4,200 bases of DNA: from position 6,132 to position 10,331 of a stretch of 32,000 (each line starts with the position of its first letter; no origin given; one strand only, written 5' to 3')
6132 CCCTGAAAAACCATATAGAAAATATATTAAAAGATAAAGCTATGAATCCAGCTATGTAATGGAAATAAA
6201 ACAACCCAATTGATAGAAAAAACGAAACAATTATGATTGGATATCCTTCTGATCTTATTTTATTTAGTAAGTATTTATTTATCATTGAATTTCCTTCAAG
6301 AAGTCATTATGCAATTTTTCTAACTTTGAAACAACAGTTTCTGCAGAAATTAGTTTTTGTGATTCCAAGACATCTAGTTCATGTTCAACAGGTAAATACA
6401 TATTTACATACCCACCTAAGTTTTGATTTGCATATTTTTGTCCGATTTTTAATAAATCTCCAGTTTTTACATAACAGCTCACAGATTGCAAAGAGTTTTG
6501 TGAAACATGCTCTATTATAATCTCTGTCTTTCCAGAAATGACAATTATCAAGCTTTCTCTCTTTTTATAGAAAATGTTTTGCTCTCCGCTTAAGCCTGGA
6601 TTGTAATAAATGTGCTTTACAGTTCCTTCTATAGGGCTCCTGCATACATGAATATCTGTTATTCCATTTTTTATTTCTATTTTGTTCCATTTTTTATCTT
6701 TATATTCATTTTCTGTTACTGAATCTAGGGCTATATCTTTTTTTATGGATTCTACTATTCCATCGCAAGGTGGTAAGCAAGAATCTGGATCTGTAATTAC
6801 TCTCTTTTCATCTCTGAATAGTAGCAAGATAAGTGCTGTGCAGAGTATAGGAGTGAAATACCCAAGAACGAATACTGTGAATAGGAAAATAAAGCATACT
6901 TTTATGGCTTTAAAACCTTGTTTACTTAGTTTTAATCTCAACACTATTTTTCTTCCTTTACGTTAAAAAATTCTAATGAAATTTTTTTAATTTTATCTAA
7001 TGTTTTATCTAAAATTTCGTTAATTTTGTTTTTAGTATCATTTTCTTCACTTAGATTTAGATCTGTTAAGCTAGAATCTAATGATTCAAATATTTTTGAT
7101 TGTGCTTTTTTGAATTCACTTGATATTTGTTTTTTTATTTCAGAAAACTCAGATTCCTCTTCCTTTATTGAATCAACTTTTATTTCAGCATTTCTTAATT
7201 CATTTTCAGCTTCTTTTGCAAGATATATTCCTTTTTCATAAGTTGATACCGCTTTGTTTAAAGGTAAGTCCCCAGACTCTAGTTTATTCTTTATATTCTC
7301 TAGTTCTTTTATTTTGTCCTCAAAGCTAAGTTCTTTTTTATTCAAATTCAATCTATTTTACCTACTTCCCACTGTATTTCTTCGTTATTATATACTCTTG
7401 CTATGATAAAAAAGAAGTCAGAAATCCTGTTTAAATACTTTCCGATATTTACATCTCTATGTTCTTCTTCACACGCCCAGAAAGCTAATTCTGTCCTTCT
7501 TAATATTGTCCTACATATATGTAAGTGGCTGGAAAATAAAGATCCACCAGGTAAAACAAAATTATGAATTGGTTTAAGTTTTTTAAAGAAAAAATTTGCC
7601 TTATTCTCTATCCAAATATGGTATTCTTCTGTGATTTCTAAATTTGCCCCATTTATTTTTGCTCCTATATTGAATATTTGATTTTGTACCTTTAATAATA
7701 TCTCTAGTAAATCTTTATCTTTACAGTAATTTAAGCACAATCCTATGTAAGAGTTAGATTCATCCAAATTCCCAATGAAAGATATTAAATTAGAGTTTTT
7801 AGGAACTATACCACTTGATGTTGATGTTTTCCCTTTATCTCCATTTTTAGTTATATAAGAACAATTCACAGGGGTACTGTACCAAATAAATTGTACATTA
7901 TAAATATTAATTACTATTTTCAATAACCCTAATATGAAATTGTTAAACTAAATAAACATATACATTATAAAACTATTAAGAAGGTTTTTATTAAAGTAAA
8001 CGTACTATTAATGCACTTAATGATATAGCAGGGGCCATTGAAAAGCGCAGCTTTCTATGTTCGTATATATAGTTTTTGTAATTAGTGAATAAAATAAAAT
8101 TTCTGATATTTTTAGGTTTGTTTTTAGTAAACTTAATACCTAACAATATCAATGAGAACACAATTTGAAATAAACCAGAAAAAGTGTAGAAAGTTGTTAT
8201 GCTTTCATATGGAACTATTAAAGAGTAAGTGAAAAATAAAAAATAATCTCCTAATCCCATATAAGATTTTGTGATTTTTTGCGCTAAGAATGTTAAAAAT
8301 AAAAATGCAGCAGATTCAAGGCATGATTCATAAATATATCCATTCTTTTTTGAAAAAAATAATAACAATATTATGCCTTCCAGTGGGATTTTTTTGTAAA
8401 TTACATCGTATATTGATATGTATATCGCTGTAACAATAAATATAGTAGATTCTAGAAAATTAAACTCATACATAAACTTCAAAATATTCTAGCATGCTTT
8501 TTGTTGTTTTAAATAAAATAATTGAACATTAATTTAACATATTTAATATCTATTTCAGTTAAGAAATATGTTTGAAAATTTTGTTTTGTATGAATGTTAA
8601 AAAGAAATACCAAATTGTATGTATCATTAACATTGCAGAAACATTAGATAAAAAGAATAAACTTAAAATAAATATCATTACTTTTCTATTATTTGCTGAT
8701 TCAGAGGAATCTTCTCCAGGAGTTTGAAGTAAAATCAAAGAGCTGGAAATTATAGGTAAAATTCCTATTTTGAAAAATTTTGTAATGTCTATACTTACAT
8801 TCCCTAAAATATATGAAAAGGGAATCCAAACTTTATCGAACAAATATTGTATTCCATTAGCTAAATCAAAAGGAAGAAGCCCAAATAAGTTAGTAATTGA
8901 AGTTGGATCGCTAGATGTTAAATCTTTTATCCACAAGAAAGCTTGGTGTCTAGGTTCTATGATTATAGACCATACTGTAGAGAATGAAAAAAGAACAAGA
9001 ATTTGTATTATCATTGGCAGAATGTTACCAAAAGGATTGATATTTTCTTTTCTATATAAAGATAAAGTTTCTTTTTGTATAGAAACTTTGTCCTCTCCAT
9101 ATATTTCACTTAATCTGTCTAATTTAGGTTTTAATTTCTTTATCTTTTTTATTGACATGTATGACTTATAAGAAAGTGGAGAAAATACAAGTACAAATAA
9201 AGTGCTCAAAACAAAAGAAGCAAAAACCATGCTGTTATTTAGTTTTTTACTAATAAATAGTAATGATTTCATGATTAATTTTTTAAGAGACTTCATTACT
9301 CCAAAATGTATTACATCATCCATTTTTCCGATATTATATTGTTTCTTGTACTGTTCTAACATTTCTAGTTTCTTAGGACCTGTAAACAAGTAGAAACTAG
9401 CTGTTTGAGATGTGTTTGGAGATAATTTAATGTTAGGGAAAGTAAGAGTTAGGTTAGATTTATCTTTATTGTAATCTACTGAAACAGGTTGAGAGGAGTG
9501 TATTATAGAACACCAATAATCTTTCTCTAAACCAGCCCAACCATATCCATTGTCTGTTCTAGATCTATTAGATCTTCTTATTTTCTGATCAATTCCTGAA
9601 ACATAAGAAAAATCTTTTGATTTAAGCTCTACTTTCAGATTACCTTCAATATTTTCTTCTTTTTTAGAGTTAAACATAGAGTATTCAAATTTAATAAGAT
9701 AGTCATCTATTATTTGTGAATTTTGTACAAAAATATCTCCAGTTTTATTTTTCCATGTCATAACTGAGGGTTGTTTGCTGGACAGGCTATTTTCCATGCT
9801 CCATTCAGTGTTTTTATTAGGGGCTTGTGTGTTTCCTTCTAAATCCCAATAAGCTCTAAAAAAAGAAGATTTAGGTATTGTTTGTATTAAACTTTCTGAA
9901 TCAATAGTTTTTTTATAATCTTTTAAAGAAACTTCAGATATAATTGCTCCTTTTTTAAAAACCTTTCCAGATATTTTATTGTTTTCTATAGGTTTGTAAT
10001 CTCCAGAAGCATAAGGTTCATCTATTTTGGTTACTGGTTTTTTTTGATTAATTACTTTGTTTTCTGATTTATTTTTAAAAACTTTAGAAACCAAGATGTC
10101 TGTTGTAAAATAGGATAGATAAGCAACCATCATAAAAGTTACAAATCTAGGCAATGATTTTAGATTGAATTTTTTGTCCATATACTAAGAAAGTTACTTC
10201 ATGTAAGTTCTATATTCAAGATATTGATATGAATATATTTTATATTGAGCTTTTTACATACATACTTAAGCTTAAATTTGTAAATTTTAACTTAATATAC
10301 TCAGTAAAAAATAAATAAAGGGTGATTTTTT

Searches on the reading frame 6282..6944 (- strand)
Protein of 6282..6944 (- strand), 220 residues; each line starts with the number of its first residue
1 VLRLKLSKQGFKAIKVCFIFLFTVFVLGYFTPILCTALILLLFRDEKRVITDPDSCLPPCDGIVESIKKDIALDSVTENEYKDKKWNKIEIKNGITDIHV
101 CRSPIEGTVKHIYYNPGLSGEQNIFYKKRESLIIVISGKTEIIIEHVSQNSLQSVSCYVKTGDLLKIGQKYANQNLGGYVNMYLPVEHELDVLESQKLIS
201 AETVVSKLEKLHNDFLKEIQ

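Call 64: search_protein_families(library=pfam, proteins=[window:6282-6944:-], max_evalue=0.00001)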
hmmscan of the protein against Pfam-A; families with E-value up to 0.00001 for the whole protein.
window:6282-6944:- (220 aa): 1 family
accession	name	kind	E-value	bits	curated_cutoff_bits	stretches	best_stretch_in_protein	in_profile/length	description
PF02666.20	PS_Dcarbxylase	-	1.5e-16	61.1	22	1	39-205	5-197/198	Phosphatidylserine decarboxylase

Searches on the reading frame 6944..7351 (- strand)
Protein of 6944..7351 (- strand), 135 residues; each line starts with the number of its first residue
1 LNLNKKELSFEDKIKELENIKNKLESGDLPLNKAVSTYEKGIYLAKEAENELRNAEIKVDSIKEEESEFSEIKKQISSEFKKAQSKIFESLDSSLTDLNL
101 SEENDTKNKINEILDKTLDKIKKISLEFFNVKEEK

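Call 64: search_protein_families(library=pfam, proteins=[window:6944-7351:-], max_evalue=0.00001)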
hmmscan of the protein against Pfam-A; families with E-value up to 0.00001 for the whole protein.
window:6944-7351:- (135 aa): 1 family
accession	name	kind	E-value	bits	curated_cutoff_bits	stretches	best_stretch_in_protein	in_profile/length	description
PF02609.21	Exonuc_VII_S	-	9e-14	51.7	24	1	10-60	1-51/52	Exonuclease VII small subunit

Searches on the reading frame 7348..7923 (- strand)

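Call 64: search_protein_families(library=pfam, proteins=[window:7348-7923:-], max_evalue=0.00001)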
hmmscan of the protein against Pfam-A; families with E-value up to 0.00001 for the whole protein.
window:7348-7923:- (191 aa): 1 family
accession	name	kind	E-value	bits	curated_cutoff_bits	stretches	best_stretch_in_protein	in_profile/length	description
PF01923.23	Cob_adeno_trans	-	2.4e-41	142.1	24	1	24-177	2-170/171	Cobalamin adenosyltransferase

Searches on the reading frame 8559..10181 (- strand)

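Call 64: search_protein_families(library=pfam, proteins=[window:8559-10181:-], max_evalue=0.00001)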
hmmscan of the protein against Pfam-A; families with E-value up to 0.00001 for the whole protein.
window:8559-10181:- (540 aa): 2 families
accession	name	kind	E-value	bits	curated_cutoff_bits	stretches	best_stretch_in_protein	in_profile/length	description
PF02096.25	60KD_IMP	-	1.6e-23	83.9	35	1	324-536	7-161/163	60Kd inner membrane protein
PF14849.12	YidC_periplas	-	8.8e-21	75.5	24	1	65-304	4-281/283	YidC periplasmic domain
